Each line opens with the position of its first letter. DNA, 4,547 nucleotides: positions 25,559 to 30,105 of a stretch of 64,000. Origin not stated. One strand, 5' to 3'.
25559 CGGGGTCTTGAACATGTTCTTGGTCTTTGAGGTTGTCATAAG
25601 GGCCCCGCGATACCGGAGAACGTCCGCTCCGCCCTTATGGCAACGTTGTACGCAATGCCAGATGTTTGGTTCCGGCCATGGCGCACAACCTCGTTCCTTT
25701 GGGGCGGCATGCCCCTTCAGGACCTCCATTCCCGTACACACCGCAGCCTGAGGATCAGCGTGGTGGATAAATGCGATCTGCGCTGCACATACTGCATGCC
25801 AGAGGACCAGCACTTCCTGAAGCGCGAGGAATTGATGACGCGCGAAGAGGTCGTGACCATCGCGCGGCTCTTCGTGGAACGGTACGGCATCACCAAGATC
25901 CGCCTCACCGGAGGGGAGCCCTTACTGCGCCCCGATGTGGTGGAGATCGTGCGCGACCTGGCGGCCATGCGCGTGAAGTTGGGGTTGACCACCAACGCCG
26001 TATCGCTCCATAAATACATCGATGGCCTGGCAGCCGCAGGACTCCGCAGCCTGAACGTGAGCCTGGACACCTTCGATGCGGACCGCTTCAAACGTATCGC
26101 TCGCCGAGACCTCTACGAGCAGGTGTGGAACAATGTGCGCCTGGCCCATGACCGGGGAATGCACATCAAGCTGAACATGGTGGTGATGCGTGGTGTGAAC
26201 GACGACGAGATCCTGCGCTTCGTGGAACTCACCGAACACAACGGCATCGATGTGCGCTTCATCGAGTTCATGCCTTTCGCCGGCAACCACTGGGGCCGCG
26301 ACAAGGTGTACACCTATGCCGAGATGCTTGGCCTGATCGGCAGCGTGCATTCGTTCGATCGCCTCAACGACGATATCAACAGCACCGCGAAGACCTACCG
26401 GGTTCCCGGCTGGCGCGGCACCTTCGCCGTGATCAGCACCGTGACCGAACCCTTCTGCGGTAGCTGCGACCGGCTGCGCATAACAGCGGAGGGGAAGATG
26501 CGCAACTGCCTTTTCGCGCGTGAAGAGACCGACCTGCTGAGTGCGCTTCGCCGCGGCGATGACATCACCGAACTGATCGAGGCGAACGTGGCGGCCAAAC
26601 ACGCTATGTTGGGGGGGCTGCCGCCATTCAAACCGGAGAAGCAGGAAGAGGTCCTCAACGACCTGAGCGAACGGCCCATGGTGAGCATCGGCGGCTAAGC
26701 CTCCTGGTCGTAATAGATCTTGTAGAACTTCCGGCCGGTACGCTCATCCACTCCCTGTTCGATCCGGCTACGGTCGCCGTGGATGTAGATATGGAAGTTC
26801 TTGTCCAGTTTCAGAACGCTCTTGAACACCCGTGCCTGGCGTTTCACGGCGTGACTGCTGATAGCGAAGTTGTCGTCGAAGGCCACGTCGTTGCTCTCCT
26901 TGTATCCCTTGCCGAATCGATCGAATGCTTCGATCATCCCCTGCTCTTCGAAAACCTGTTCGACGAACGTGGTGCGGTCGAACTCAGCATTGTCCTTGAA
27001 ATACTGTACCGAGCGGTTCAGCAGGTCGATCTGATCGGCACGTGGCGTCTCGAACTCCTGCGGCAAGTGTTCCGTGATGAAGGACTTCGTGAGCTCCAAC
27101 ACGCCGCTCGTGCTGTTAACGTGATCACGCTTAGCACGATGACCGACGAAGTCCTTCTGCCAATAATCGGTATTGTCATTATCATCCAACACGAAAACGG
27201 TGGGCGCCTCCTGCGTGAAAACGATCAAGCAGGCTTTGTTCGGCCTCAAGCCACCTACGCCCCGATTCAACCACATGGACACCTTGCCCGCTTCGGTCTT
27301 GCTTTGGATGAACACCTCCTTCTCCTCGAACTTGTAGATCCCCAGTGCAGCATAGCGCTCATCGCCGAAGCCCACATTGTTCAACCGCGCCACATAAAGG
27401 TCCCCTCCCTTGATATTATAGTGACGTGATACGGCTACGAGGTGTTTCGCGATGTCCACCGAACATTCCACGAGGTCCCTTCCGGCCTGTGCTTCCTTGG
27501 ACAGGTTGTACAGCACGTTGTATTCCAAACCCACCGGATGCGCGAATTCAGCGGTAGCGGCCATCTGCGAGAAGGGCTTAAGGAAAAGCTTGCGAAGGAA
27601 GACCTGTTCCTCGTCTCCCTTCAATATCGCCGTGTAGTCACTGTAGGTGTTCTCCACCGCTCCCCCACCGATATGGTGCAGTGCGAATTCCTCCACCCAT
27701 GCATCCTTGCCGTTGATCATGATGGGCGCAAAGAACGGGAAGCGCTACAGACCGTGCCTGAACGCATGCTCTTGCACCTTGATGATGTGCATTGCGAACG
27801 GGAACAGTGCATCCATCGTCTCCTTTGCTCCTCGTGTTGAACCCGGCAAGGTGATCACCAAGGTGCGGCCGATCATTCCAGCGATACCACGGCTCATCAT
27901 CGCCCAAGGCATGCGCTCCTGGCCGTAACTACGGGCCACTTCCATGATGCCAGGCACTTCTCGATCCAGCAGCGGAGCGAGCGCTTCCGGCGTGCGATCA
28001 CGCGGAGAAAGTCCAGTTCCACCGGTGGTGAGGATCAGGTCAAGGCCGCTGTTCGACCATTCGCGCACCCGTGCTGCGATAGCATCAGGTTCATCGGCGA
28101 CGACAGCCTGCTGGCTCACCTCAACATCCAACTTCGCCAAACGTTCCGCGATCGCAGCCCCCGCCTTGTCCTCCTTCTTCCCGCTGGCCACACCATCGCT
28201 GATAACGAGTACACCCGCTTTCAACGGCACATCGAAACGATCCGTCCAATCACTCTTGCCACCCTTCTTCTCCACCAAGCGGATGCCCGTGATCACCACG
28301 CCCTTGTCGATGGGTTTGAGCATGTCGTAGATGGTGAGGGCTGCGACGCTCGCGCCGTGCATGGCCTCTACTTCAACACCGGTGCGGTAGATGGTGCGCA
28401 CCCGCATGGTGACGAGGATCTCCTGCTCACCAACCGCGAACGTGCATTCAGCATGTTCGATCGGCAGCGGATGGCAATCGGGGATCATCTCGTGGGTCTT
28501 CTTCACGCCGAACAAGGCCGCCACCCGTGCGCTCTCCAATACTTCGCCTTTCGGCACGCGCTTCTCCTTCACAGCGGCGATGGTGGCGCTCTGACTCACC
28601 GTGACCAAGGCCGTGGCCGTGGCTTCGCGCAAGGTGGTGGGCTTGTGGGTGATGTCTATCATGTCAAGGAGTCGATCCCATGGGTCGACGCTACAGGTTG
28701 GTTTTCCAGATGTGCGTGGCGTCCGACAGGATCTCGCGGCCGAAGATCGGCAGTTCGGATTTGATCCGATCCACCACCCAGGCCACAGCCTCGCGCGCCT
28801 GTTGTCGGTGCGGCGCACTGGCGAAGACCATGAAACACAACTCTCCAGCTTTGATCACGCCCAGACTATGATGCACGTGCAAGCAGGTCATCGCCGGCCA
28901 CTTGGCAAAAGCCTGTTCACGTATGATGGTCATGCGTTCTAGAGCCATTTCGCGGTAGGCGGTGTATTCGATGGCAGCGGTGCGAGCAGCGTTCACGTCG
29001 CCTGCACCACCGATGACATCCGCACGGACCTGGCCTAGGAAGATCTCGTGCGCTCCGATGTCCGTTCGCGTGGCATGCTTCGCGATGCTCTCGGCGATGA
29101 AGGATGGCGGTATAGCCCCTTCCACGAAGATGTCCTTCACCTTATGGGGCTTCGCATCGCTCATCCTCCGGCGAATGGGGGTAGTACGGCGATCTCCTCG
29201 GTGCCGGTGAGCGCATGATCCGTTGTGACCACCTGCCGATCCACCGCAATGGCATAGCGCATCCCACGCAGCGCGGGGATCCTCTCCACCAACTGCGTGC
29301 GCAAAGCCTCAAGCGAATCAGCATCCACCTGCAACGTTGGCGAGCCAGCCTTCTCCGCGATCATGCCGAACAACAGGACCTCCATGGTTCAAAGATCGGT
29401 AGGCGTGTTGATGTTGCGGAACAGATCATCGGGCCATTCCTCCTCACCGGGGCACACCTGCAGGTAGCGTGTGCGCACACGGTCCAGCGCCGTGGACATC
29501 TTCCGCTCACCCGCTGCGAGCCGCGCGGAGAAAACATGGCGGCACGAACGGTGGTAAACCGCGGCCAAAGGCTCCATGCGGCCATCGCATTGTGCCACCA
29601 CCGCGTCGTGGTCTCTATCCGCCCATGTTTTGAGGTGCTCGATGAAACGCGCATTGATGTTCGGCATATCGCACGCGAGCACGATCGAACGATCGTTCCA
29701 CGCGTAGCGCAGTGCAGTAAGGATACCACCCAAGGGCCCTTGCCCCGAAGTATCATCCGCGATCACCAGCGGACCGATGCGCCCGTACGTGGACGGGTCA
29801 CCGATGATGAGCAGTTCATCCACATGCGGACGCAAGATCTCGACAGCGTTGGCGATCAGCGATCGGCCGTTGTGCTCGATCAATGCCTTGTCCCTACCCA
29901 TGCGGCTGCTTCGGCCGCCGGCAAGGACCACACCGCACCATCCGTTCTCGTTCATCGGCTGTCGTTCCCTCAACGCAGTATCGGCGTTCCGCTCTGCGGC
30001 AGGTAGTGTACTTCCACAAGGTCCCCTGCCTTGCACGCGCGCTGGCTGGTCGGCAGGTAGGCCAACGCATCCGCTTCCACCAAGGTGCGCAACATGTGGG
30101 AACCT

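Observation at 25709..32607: Near-complete Moco biosynthesis cluster with an embedded TSUP transporter, a MoaC-MoaB fusion and an NdpA-like gene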

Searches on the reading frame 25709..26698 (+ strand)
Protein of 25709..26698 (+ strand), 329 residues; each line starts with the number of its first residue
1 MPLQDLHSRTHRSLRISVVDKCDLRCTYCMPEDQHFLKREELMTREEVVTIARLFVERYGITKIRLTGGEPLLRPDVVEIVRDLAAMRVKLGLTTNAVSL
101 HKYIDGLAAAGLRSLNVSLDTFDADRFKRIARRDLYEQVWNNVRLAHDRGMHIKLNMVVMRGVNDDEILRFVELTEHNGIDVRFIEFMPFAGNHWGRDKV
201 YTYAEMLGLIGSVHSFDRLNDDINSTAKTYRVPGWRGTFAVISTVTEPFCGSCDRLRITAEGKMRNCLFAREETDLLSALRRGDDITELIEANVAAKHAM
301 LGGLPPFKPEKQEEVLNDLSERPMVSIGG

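Call 5: search_protein_families(library=pfam, proteins=[window:25709-26698:+], max_evalue=0.01)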
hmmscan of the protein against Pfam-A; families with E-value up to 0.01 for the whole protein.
window:25709-26698:+ (329 aa): 4 families
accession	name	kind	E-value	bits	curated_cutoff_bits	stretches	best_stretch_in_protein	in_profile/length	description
PF04055.27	Radical_SAM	-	7.7e-36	124.2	29.5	1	16-174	1-165/166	Radical SAM superfamily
PF06463.18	Mob_synth_C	-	1.4e-30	106.3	37.4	1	180-297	1-122/128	Molybdenum Cofactor Synthesis C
PF13353.11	Fer4_12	-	3.1e-07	31.2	22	1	19-85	12-78/137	4Fe-4S single cluster domain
PF19238.5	Radical_SAM_2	-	0.0001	22.5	26.7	1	107-170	72-135/151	Radical SAM-like domain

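Call 6: search_protein_families(library=ncbifam, proteins=[window:25709-26698:+], max_evalue=0.01)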
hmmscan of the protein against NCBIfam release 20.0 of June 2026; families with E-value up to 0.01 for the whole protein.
window:25709-26698:+ (329 aa): 83 families (the best 25 are shown)
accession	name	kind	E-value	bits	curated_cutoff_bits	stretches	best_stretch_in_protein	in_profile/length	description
TIGR02666.1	moaA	equivalog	9.8e-97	323.9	284.05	1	3-329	1-336/336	GTP 3',8-cyclase MoaA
TIGR02668.1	moaA_archaeal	equivalog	4.2e-63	213.1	325.25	1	3-297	1-298/303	GTP 3',8-cyclase MoaA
NF001199.0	PRK00164.2-1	equivalog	8.6e-60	202.5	231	1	2-295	2-299/308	GTP 3',8-cyclase MoaA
NF045646.2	rSAM_Se_TrsS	equivalog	6.9e-20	71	490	1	12-191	86-267/441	radical SAM (seleno)protein TrsS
NF038283.1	viperin_w_prok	equivalog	8.5e-18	64.5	180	1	18-176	8-179/281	viperin family antiviral radical SAM protein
TIGR02109.1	PQQ_syn_pqqE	equivalog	2.1e-17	63.1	381.35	1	16-177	11-171/358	pyrroloquinoline quinone biosynthesis protein PqqE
TIGR04051.1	rSAM_NirJ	equivalog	4.1e-17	62.2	515.45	1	18-193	8-181/354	heme d1 biosynthesis radical SAM protein NirJ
TIGR03470.1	HpnH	equivalog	1.2e-16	60.7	225.05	1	19-182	35-194/318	adenosyl-hopene transferase HpnH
NF045574.1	sacti_mat_StsB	exception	2.7e-16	59.5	625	1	16-197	100-274/466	StsB family radical SAM/SPASM domain sactipeptide maturase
TIGR04053.2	TIGR04053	equivalog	4.8e-16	59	395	1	21-182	17-180/366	TIGR04053 family radical SAM/SPASM domain-containing protein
NF045702.1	rSAM_GDGT_ether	equivalog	5.4e-16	58.3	450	1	7-191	81-269/486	tetraether lipid synthase Tes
TIGR04317.1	W_rSAM_matur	equivalog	1.3e-15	57.4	380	1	12-189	4-186/349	tungsten cofactor oxidoreductase radical SAM maturase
TIGR04466.1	rSAM_BlsE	equivalog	2.2e-14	53.7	400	1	12-159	3-147/327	cytosylglucuronate decarboxylase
TIGR04251.1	SCM_rSAM_ScmF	equivalog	3.9e-14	52.8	400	1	17-240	9-231/353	SynChlorMet cassette radical SAM/SPASM protein ScmF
TIGR04055.1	rSAM_NirJ2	equivalog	5.1e-14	52.5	500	1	19-188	7-174/326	putative heme d1 biosynthesis radical SAM protein NirJ2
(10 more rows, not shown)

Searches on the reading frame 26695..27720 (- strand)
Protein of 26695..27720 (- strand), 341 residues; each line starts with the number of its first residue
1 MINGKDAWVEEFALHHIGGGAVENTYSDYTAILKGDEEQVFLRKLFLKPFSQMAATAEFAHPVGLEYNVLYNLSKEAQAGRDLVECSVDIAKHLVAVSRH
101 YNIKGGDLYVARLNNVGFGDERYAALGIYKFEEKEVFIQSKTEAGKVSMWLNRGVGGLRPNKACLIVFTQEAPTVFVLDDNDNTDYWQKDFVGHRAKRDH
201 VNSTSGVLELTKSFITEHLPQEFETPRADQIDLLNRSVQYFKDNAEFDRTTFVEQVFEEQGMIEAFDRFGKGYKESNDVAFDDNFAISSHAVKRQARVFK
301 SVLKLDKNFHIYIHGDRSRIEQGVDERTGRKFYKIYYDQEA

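Call 5: search_protein_families(library=pfam, proteins=[window:26695-27720:-], max_evalue=0.01)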
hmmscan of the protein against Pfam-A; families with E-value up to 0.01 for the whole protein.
window:26695-27720:- (341 aa): 1 family
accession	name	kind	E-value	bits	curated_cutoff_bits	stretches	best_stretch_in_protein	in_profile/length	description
PF04245.18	NA37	-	3.2e-20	73.2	24.6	1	33-323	26-311/325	37-kD nucleoid-associated bacterial protein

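Call 6: search_protein_families(library=ncbifam, proteins=[window:26695-27720:-], max_evalue=0.01)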
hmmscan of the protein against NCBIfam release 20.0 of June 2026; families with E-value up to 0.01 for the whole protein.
window:26695-27720:- (341 aa): 0 families

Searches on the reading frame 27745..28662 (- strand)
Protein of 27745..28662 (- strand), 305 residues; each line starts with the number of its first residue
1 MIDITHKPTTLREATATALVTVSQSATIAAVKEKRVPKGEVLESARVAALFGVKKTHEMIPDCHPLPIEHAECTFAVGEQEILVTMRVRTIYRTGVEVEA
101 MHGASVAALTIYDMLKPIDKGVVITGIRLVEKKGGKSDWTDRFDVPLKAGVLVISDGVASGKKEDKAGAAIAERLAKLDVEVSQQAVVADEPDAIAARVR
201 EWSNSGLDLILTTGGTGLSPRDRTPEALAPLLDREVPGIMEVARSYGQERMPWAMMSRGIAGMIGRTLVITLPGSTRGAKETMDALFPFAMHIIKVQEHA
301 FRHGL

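Call 5: search_protein_families(library=pfam, proteins=[window:27745-28662:-], max_evalue=0.01)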
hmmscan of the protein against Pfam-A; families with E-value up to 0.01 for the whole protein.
window:27745-28662:- (305 aa): 2 families
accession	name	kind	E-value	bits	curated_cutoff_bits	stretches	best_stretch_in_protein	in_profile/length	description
PF01967.27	MoaC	-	9.8e-46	155.6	27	1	1-135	1-136/136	MoaC family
PF00994.29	MoCF_biosynth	-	1.8e-31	109.2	26.6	1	150-290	1-142/144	Probable molybdopterin binding domain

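Call 6: search_protein_families(library=ncbifam, proteins=[window:27745-28662:-], max_evalue=0.01)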
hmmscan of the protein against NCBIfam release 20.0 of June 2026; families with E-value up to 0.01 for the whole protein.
window:27745-28662:- (305 aa): 14 families
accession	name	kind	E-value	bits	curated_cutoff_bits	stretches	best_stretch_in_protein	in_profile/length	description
NF002947.1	PRK03604.1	equivalog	7.3e-117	389.9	285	1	1-296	1-295/301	bifunctional molybdenum cofactor biosynthesis protein MoaC/MoaB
NF006870.0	PRK09364.1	subfamily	1.4e-45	155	162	1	1-139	17-157/161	cyclic pyranopterin monophosphate synthase MoaC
TIGR00581.1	moaC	equivalog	4.1e-44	150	141.5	1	1-137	12-148/148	cyclic pyranopterin monophosphate synthase MoaC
NF008999.0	PRK12343.1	equivalog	9.6e-37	126.1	171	1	1-120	14-132/156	cyclic pyranopterin monophosphate synthase MoaC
NF011069.0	PRK14499.1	equivalog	6.7e-35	120.7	457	1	1-154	14-168/308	cyclic pyranopterin monophosphate synthase MoaC/MOSC-domain-containing protein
NF011070.0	PRK14500.1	equivalog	3e-33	115.5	606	1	1-152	19-172/358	putative bifunctional molybdopterin-guanine dinucleotide biosynthesis protein MoaC/MobA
TIGR00177.1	molyb_syn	domain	2.4e-30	105.4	85.35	1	147-287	2-146/148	molybdenum cofactor synthesis domain-containing protein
TIGR02667.1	moaB_proteo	equivalog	2.1e-29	102.3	222.4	1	145-286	3-144/163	molybdenum cofactor biosynthesis protein B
NF006932.0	PRK09417.1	equivalog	2.9e-27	95.4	158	1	147-286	4-146/193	molybdopterin adenylyltransferase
NF001813.0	PRK00549.1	equivalog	6.3e-09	35.3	379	1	148-236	2-89/414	competence/damage-inducible protein A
NF002291.0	PRK01215.1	equivalog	4.2e-08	32.6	293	1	149-235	6-91/264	nicotinamide mononucleotide deamidase-related protein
TIGR00200.1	cinA_nterm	subfamily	8.9e-06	24.6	243.15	1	147-233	2-87/414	CinA family nicotinamide mononucleotide deamidase-related protein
NF002977.0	PRK03670.1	equivalog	0.00097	18.6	305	1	148-236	2-90/252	competence damage-inducible protein A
NF007960.1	PRK10680.1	equivalog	0.0019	17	440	1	165-223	199-256/401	molybdopterin molybdotransferase MoeA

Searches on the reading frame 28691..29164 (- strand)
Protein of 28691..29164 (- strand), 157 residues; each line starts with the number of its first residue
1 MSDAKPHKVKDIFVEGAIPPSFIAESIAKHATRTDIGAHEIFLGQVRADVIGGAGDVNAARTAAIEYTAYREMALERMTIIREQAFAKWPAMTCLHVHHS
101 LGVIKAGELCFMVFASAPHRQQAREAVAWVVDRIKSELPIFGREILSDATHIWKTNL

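Call 5: search_protein_families(library=pfam, proteins=[window:28691-29164:-], max_evalue=0.01)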
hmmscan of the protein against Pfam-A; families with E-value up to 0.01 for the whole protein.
window:28691-29164:- (157 aa): 1 family
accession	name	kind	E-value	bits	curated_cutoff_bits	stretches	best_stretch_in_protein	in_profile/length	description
PF02391.22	MoaE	-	6.7e-23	81.5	23.4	1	25-137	9-114/114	MoaE protein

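Call 6: search_protein_families(library=ncbifam, proteins=[window:28691-29164:-], max_evalue=0.01)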
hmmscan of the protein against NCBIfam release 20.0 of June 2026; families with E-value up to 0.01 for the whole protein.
window:28691-29164:- (157 aa): 2 families
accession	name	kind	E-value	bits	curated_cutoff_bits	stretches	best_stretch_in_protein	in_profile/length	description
NF011061.0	PRK14493.1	equivalog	1.5e-16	60.7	215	1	25-149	148-266/274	molybdopterin synthase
NF007959.0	PRK10678.1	equivalog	3.9e-09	36.2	175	1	24-150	16-134/150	molybdopterin synthase catalytic subunit MoaE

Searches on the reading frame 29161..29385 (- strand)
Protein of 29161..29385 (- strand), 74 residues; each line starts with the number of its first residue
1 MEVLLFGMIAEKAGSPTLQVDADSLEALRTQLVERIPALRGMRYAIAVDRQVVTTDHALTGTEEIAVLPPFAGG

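Call 5: search_protein_families(library=pfam, proteins=[window:29161-29385:-], max_evalue=0.01)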
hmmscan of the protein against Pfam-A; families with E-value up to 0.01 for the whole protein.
window:29161-29385:- (74 aa): 1 family
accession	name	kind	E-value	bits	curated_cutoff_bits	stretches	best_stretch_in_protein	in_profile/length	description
PF02597.26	ThiS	-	2.1e-09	38.3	22.5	1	3-74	1-76/76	ThiS family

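Call 6: search_protein_families(library=ncbifam, proteins=[window:29161-29385:-], max_evalue=0.01)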
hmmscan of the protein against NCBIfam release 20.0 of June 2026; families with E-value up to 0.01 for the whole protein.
window:29161-29385:- (74 aa): 4 families
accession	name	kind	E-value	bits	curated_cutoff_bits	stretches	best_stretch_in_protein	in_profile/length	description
TIGR01682.1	moaD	equivalog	7.4e-13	49.1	66.15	1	1-74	1-80/80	molybdopterin converting factor subunit 1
NF008347.0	PRK11130.1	equivalog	1.8e-06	28.4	94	1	2-74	3-81/81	molybdopterin synthase sulfur carrier subunit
NF041918.1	SAMP1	equivalog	0.00017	22.1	60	0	1-41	1-44/91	ubiquitin-like small modifier protein 1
TIGR01687.1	moaD_arch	subfamily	0.0047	17.4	49.5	0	3-74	3-88/88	MoaD family protein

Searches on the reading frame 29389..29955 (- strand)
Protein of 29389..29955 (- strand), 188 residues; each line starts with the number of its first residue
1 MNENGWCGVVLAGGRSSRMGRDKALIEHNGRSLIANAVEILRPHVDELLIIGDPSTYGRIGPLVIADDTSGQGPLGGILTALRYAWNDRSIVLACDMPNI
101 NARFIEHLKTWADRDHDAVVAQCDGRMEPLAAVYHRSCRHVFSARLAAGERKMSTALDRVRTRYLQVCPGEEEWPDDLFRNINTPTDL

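Call 5: search_protein_families(library=pfam, proteins=[window:29389-29955:-], max_evalue=0.01)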
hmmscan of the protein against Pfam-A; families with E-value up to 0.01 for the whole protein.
window:29389-29955:- (188 aa): 1 family
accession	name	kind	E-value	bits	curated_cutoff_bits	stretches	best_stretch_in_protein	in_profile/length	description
PF12804.13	NTP_transf_3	-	2.3e-37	129.1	27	1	8-157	1-157/160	MobA-like NTP transferase domain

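Call 6: search_protein_families(library=ncbifam, proteins=[window:29389-29955:-], max_evalue=0.01)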
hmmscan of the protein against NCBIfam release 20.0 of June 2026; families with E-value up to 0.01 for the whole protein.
window:29389-29955:- (188 aa): 16 families
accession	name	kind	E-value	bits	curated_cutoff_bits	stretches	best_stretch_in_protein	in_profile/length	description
NF011056.0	PRK14489.1-1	equivalog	2.3e-41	142.1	379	1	5-188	5-189/363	bifunctional molybdenum cofactor guanylyltransferase MobA/molybdopterin-guanine dinucleotide biosynthesis adaptor protein MobB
TIGR02665.1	molyb_mobA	equivalog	6.5e-38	130.6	151.85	1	8-188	3-185/186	molybdenum cofactor guanylyltransferase MobA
NF001457.0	PRK00317.1-3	equivalog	3.7e-34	118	164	1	8-188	4-190/200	molybdenum cofactor guanylyltransferase MobA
NF001855.0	PRK00576.1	equivalog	1.9e-28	99.4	205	1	6-188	7-189/197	molybdenum cofactor guanylyltransferase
NF002741.0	PRK02726.1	equivalog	1.4e-25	90.1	179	1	8-188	10-191/200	molybdenum cofactor guanylyltransferase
NF011059.0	PRK14490.1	equivalog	2.2e-24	86.3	354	1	6-186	181-360/374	bifunctional molybdenum cofactor guanylyltransferase MobA/molybdopterin-guanine dinucleotide biosynthesis adaptor protein MobB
NF011070.0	PRK14500.1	equivalog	1.5e-17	63.9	606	1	6-153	167-319/358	putative bifunctional molybdopterin-guanine dinucleotide biosynthesis protein MoaC/MobA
NF001837.0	PRK00560.1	equivalog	1.3e-16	60.8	182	1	8-187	11-183/196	molybdenum cofactor guanylyltransferase MobA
NF011058.0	PRK14489.1-3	exception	1.8e-14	53.1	820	1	4-187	7-197/382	molybdenum cofactor guanylyltransferase MobA, DUF3305 domain-containing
TIGR03310.1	matur_MocA_YgfJ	equivalog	1.4e-11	44.7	186.45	1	9-127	3-131/188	molybdenum cofactor cytidylyltransferase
NF011057.0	PRK14489.1-2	subfamily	2.3e-10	40.3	541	1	7-188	8-191/363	bifunctional molybdenum cofactor guanylyltransferase MobA/molybdopterin-guanine dinucleotide biosynthesis adaptor protein MobB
TIGR00454.1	TIGR00454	hypoth_equivalog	3e-06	27.2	174.7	1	9-107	4-109/183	TIGR00454 family protein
NF045665.1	NTPtran_DVU1551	equivalog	9.5e-05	21.6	315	1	8-44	3-39/359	DVU_1551 family NTP transferase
NF045495.1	AdoCbiPCobY_Meth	equivalog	0.0001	21.9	250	1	9-108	4-115/195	adenosylcobinamide-phosphate guanylyltransferase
TIGR03202.1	pucB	equivalog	0.00023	20.9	235.05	0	8-131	3-142/192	xanthine dehydrogenase accessory protein PucB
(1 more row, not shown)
